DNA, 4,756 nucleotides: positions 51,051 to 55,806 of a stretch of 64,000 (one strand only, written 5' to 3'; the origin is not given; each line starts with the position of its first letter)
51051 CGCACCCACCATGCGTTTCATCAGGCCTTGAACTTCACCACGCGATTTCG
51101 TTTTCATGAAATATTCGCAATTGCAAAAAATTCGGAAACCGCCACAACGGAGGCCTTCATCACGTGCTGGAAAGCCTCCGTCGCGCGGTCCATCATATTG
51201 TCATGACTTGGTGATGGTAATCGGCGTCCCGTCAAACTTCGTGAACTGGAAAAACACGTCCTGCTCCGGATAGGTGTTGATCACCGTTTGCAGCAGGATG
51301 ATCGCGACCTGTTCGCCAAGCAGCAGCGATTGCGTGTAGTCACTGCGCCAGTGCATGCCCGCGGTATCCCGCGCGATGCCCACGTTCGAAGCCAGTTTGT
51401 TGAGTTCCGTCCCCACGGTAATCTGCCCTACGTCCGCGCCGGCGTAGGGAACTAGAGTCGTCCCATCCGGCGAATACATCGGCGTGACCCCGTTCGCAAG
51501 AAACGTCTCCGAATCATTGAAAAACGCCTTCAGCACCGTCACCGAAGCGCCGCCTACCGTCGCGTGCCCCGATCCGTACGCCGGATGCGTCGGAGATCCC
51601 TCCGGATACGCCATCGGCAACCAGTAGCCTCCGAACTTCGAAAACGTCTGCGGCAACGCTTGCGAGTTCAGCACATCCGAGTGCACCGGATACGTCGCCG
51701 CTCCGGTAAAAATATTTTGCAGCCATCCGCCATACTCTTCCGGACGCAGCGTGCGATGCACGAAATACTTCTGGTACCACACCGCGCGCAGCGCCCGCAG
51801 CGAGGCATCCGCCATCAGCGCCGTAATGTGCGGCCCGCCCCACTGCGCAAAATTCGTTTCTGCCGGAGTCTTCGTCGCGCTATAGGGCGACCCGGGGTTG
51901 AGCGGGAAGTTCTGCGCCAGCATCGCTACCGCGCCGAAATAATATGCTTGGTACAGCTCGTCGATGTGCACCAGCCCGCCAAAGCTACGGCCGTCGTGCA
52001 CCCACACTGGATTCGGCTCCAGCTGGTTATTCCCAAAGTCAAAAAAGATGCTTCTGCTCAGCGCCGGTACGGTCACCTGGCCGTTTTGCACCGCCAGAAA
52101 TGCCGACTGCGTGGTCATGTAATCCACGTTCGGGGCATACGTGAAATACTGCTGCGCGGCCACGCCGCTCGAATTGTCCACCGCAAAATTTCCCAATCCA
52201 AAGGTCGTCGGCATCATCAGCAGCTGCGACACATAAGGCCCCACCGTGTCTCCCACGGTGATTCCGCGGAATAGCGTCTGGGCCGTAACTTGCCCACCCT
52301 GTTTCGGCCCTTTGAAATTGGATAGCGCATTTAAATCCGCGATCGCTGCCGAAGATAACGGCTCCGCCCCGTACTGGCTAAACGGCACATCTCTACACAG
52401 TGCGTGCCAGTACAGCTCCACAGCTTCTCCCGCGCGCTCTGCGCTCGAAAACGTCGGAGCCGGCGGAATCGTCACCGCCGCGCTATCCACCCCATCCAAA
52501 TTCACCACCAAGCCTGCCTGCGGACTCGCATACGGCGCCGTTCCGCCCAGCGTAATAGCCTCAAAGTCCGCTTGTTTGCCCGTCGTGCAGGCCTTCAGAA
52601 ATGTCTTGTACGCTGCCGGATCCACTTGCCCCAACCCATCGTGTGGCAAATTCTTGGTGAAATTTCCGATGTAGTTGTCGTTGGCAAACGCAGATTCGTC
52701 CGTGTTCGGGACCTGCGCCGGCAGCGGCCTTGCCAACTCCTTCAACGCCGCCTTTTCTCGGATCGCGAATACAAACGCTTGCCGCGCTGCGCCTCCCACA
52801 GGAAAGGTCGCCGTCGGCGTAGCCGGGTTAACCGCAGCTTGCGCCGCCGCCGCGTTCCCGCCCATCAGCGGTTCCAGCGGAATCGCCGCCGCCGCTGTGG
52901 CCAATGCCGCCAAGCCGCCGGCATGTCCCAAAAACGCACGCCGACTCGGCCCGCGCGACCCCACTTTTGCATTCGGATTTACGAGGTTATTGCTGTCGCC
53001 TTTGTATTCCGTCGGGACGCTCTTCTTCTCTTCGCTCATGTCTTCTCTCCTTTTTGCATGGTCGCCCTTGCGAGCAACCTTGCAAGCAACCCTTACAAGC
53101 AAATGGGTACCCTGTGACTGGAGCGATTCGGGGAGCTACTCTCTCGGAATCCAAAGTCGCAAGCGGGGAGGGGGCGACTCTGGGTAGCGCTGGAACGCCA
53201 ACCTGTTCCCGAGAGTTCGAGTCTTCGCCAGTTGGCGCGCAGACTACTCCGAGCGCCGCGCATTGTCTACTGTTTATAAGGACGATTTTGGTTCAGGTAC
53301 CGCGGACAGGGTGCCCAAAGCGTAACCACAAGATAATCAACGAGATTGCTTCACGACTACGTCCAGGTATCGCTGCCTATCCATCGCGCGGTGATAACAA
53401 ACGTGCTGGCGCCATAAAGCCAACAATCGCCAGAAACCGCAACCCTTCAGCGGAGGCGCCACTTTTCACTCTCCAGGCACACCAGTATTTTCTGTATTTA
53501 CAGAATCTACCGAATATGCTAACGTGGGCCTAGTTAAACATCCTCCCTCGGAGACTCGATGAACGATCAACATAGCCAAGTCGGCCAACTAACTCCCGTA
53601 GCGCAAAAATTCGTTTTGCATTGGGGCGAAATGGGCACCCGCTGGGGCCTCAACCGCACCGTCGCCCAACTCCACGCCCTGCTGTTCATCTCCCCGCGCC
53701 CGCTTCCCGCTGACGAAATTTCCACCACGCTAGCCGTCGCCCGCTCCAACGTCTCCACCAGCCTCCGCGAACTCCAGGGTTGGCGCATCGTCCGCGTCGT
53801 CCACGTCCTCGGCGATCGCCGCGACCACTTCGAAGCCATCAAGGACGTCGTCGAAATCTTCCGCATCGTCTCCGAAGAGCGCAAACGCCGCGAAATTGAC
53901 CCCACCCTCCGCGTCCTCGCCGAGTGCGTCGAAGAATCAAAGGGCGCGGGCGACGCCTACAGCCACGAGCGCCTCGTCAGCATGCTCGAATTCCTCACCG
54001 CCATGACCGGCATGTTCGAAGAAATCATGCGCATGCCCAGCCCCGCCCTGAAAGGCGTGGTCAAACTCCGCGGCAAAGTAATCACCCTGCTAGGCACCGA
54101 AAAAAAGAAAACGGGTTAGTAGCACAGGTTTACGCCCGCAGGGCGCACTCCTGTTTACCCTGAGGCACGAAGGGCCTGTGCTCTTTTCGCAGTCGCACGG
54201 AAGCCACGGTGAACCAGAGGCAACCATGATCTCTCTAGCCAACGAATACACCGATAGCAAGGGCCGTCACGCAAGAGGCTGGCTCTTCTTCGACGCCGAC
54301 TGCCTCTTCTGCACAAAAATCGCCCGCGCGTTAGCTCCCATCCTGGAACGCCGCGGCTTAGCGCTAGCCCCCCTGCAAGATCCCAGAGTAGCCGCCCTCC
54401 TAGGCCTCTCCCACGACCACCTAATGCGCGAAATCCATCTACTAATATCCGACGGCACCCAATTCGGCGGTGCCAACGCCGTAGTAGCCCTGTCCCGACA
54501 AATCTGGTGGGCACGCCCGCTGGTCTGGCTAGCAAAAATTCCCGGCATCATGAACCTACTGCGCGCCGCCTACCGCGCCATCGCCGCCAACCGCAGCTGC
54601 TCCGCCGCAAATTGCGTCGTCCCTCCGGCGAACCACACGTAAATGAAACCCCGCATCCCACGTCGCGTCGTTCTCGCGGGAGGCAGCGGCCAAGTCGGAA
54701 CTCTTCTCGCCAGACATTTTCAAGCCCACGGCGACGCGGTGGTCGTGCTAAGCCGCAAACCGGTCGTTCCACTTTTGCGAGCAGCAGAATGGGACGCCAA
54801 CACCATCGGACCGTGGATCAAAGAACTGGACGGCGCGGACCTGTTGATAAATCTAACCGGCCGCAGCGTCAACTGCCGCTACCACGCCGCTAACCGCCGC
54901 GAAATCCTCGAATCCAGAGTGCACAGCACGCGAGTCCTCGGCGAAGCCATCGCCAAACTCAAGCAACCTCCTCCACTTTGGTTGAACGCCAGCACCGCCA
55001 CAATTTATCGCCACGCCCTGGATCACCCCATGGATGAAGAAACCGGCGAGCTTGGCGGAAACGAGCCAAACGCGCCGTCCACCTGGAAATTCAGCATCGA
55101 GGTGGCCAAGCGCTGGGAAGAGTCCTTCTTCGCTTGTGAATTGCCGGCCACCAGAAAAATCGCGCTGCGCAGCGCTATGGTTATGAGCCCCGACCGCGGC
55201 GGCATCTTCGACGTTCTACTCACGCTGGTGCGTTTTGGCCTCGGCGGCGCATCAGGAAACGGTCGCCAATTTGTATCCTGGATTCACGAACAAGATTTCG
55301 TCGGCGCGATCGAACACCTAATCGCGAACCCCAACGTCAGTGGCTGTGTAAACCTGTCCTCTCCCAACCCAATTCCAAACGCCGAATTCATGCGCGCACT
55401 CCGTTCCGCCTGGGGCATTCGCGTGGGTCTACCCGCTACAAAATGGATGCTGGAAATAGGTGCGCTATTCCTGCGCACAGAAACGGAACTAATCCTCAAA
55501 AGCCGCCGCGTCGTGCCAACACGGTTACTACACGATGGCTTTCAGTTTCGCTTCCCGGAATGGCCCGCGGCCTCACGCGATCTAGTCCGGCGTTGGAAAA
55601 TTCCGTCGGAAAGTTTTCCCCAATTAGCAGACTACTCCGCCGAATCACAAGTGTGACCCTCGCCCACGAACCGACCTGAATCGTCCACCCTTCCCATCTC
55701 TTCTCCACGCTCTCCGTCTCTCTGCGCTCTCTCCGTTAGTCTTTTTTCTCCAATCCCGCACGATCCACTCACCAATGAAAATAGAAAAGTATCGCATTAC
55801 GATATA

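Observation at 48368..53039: Tat-exported vanadium haloperoxidase heading a WtpA/ModA-type ABC transporter: candidate dedicated vanadate-supply system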

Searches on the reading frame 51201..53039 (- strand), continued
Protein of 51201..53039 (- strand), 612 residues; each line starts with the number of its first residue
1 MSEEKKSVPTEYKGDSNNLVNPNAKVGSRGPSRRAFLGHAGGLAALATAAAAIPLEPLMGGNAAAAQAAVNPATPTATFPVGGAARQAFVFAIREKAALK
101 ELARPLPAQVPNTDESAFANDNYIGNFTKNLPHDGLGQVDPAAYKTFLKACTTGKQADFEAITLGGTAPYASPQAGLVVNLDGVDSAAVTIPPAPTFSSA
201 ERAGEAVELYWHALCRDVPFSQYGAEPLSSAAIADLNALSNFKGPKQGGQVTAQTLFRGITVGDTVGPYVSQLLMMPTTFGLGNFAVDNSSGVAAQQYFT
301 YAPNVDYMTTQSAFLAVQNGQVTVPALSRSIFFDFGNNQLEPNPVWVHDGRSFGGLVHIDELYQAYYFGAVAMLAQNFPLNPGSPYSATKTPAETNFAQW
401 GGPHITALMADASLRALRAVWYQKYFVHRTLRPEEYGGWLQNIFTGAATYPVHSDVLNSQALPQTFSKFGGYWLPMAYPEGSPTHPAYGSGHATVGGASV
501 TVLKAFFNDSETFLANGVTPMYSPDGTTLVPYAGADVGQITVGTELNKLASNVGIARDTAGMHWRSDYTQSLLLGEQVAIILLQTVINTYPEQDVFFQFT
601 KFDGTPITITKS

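Call 55: search_protein_families(library=ncbifam, proteins=[L147:4968-6824:+, L147:6824-7510:+, L149:9948-11243:+, L150:9743-11245:+, L150:5933-7810:+], max_evalue=0.0001)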
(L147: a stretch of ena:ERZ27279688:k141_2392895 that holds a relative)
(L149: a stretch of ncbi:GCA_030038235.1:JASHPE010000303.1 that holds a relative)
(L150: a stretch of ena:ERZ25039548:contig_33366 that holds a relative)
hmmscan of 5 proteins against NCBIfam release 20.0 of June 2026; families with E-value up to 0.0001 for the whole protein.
L147:4968-6824:+ (618 aa): 83 families (the best 25 are shown)
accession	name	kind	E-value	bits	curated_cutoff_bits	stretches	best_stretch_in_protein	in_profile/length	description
NF046044.1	PnpS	equivalog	9.2e-48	163.2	400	1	367-599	163-390/390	two-component system histidine kinase PnpS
TIGR02966.1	phoR_proteo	equivalog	1.7e-44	152.2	334.2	1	332-598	72-333/333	phosphate regulon sensor histidine kinase PhoR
NF033092.0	HK_WalK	equivalog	1.4e-37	129.5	725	1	368-600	366-594/594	cell wall metabolism sensor histidine kinase WalK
NF047874.1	MASE3_PAS_HK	subfamily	1e-35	123.6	560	1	366-602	390-627/655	MASE3 domain-containing sensor histidine kinase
NF041735.1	hist_kin_RppB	equivalog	1.5e-35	122.9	400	1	362-599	204-438/438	two-component system sensor histidine kinase RppB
NF008468.0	PRK11360.1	equivalog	1.6e-34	119.2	646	1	365-602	388-610/616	two-component system sensor histidine kinase AtoS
NF006800.0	PRK09303.1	equivalog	1.2e-33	116.7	342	1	369-602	143-379/383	histidine kinase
NF008312.0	PRK11100.1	equivalog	7e-33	114.2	356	1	376-599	258-473/477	two-component system sensor histidine kinase CreC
NF041947.1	LuxQ_Vibrio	equivalog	6.7e-32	110.3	1200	1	362-605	460-701/843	quorum-sensing autoinducer 2 sensor kinase/phosphatase LuxQ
NF007793.0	PRK10490.1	equivalog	1e-31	109.8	1123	1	365-606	655-888/895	two-component system sensor histidine kinase KdpD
NF045595.1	HK_scytonemin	equivalog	1.3e-31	109.7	865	1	363-601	404-636/637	scytonemin biosynthesis sensor histidine kinase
TIGR02956.1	TMAO_torS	equivalog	1.9e-31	109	676.5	1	363-611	453-693/967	TMAO reductase system sensor histidine kinase/response regulator TorS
NF011874.0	PRK15347.1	equivalog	1.7e-30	105.8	852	1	363-602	387-616/921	two component system sensor kinase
NF008302.0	PRK11091.1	equivalog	2.6e-30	105.3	838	1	373-603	282-508/779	aerobic respiration two-component sensor histidine kinase ArcB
NF040691.1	MtrAB_MtrB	equivalog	2.6e-29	102.6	450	1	365-605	262-497/507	MtrAB system histidine kinase MtrB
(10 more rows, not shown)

L147:6824-7510:+ (228 aa): 91 families (the best 25 are shown)
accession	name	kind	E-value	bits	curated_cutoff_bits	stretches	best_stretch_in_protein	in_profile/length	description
NF045944.1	ResRegRpaBCyano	equivalog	7.2e-64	215.3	330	1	6-227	1-228/229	response regulator transcription factor RpaB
NF040689.1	MtrAB_MtrA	equivalog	1.3e-60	204.4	300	1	5-225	1-217/219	MtrAB system response regulator MtrA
TIGR02154.1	PhoB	equivalog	1.7e-59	200.8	296.2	1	1-226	1-225/226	phosphate regulon transcriptional regulator PhoB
NF040534.1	resp_reg_YycF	equivalog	4.4e-59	199.5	340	1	4-225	2-226/231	response regulator YycF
NF008296.0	PRK11083.1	equivalog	1.4e-56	191.4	273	1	2-226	3-225/228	two-component system response regulator CreB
NF053854.1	RespRegPhoBBctds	equivalog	9e-55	185.5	270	1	5-226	1-224/225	two-component system response regulator PhoB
NF041733.1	resp_reg_CseB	equivalog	1.1e-54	185.3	350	1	4-227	2-227/228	two-component system response regulator CseB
TIGR01387.1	cztR_silR_copR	subfamily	3.5e-54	183.7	279.2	1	5-226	1-218/218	heavy metal response regulator transcription factor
NF033117.2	vanR_ACDEGLN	exception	3.3e-53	180.6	350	1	5-225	1-224/226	VanR-ABDEGLN family response regulator transcription factor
NF041734.1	resp_reg_RppA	equivalog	2e-52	177.8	250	1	4-227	2-228/229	two-component system response regulator RppA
NF007005.1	PRK09468.1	equivalog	1.7e-51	174.9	331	1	3-226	4-231/237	osmolarity response regulator transcription factor OmpR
NF045991.1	RespRegCtrARhodob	equivalog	6.7e-50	169.9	350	1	4-225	2-220/224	response regulator transcription factor CtrA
NF051850.1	RespRegRprY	equivalog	2.3e-47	161.4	370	1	3-226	5-226/234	response regulator transcription factor RprY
NF033120.0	vanR_FM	exception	1.3e-46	159.1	460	1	4-227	5-230/231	vancomycin resistance response regulator transcription factor, VanR-F/VanR-M family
NF007982.1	PRK10710.1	equivalog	1.5e-46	158.9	380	1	2-226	7-227/235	envelope stress response regulator BaeR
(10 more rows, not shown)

L149:9948-11243:+ (431 aa): 17 families
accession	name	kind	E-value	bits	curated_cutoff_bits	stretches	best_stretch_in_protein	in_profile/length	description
TIGR00893.1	2A0114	subfamily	1.5e-71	241.5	395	1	2-387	3-390/399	D-galactonate transporter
TIGR02332.1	HpaX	equivalog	7.9e-48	163.6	615.4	1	2-378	17-403/412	4-hydroxyphenylacetate permease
TIGR00881.1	2A0104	subfamily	1.3e-30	106.7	407.75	1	2-371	4-373/379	phosphoglycerate transporter protein PgtP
TIGR00894.1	2A0114euk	subfamily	1.1e-28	100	626.45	1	25-369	73-421/465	Na(+)-dependent inorganic phosphate cotransporter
TIGR00895.1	2A0115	subfamily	1.9e-24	86.4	418.55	1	7-367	31-397/398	aromatic acid/H+ symport family MFS transporter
TIGR00880.1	2_A_01_02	superfamily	2.5e-12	47.1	131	1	37-162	7-132/141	multidrug resistance protein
NF047787.1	PhglyTportPgtP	equivalog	5.9e-12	45.1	750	1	2-125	38-161/451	phosphoglycerate transporter PgtP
NF008661.1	PRK11663.1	subfamily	1.1e-11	44.4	564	1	2-225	39-263/439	MFS transporter family glucose-6-phosphate receptor UhpC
NF008586.0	PRK11551.1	equivalog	3.9e-11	42.6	410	1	7-373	29-372/406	3-(3-hydroxy-phenyl)propionate transporter MhpT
TIGR00886.1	2A0108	subfamily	7e-11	41.8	311.7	1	13-121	21-130/368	NarK family nitrate/nitrite MFS transporter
NF053517.1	HbztTptrPcaK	equivalog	7.1e-09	35.1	770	1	4-165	30-191/437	4-hydroxybenzoate transporter PcaK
TIGR00711.1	efflux_EmrB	subfamily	1.2e-08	34.2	230.2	1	3-149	12-158/485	DHA2 family efflux MFS transporter permease subunit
TIGR00898.1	2A0119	subfamily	3e-08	32.9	550.75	0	50-169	148-263/506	cation transport protein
NF000089.1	qac_MFS_AB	exception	3.5e-08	32.7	900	1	6-151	32-178/514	QacA/B family quaternary ammonium compound efflux MFS transporter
NF033896.2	MFS_LfrA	equivalog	4.4e-07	28.9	825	1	3-162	30-192/504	efflux MFS transporter LfrA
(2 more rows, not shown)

L150:9743-11245:+ (500 aa): 3 families
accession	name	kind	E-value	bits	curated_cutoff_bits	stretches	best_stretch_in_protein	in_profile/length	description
NF033774.1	phos_trans_PitA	exception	7.6e-12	44.6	800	1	197-307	376-488/498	inorganic phosphate transporter PitA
NF008486.0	PRK11391.1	equivalog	8.3e-12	45.8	247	1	352-489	11-138/148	phosphotyrosine-protein phosphatase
NF053884.1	SulfPermCysPBac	equivalog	5e-10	38.8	400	1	84-318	83-319/354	sulfate permease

L150:5933-7810:+ (625 aa): 1 family
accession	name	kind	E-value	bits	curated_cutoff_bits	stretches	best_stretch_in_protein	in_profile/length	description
NF052501.1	RdCuOxGlxASco2837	equivalog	7.3e-59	199.6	800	1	23-405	260-645/645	radical copper oxidase GlxA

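Call 64: search_protein_families(library=pfam, proteins=[L062:11396-13051:-, L062:12805-14049:-, L062:8284-9123:+, L062:6344-7555:-, L062:7730-8233:+, L143:9514-9765:+, L145:7243-7533:+], max_evalue=0.001)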
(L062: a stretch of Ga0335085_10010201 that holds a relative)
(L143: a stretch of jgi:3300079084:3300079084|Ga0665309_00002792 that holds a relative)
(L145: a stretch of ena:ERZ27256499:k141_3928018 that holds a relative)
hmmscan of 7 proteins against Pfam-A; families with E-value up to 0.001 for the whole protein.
L062:11396-13051:- (551 aa): 1 family
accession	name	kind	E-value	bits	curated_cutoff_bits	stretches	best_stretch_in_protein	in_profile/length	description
PF02321.23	OEP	-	1.7e-46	158.8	22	2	358-544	2-184/187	Outer membrane efflux protein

L062:12805-14049:- (414 aa): 2 families
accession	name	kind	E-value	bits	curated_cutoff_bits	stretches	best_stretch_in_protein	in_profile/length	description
PF00873.25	ACR_tran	-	1.1e-73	248.9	28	1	8-395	667-1020/1021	AcrB/AcrD/AcrF family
PF03176.21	MMPL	-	2.1e-06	27.4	20.5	1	204-399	105-305/333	MMPL family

L062:8284-9123:+ (279 aa): 5 families
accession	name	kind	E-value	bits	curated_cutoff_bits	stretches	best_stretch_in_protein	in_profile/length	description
PF00561.26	Abhydrolase_1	-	5.1e-33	115.2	25.8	1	22-254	2-239/245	alpha/beta hydrolase fold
PF12146.15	Hydrolase_4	-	6.9e-25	88.2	27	1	23-255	7-234/239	Serine aminopeptidase, S33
PF12697.13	Abhydrolase_6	-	2e-20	74.8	26.3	1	23-254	1-205/217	Alpha/beta hydrolase family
PF00326.27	Peptidase_S9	-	5.1e-08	33.1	22.6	1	198-274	130-209/213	Prolyl oligopeptidase family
PF20434.5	BD-FAE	-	5.6e-05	23.2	26.8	1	209-239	185-215/215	BD-FAE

L062:6344-7555:- (403 aa): 0 families

L062:7730-8233:+ (167 aa): 0 families

L143:9514-9765:+ (83 aa): 0 families

L145:7243-7533:+ (96 aa): 0 families

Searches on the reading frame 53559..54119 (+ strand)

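Call 8: search_protein_families(library=pfam, proteins=[window:53559-54119:+], max_evalue=0.001)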
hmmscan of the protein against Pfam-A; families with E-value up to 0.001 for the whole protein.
window:53559-54119:+ (186 aa): 1 family
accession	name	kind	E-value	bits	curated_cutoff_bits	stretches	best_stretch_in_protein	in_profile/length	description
PF12802.13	MarR_2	-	5.7e-07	30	27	1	30-88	2-60/61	MarR family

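Call 55: search_protein_families(library=ncbifam, proteins=[window:53559-54119:+], max_evalue=0.0001)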
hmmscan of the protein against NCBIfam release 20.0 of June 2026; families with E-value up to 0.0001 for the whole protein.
window:53559-54119:+ (186 aa): 1 family
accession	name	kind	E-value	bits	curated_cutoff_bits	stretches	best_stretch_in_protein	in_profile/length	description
NF047500.1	choline_R_CudC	equivalog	5.4e-11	42.6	218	1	29-123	22-115/171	choline uptake/conversion transcriptional regulator CudC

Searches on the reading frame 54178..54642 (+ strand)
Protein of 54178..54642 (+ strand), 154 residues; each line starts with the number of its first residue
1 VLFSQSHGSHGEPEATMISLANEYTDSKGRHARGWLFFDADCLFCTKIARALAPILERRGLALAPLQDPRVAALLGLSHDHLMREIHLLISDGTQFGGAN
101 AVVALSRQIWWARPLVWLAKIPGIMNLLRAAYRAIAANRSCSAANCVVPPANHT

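Call 8: search_protein_families(library=pfam, proteins=[window:54178-54642:+], max_evalue=0.001)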
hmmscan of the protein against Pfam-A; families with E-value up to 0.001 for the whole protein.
window:54178-54642:+ (154 aa): 1 family
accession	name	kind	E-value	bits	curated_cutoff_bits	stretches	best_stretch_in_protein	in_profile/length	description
PF04134.17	DCC1-like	-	3.2e-16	61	27.8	1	36-139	1-107/113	DCC1-like thiol-disulfide oxidoreductase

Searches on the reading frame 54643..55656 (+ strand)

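Call 8: search_protein_families(library=pfam, proteins=[window:54643-55656:+], max_evalue=0.001)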
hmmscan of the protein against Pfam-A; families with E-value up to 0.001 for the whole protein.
window:54643-55656:+ (337 aa): 2 families
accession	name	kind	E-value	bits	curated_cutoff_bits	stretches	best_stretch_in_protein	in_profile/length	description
PF08338.16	DUF1731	-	2.1e-11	43.8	27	1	267-314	3-47/47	Domain of unknown function (DUF1731)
PF01370.27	Epimerase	-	8.8e-10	38.8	20.9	1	9-230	1-228/240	NAD dependent epimerase/dehydratase family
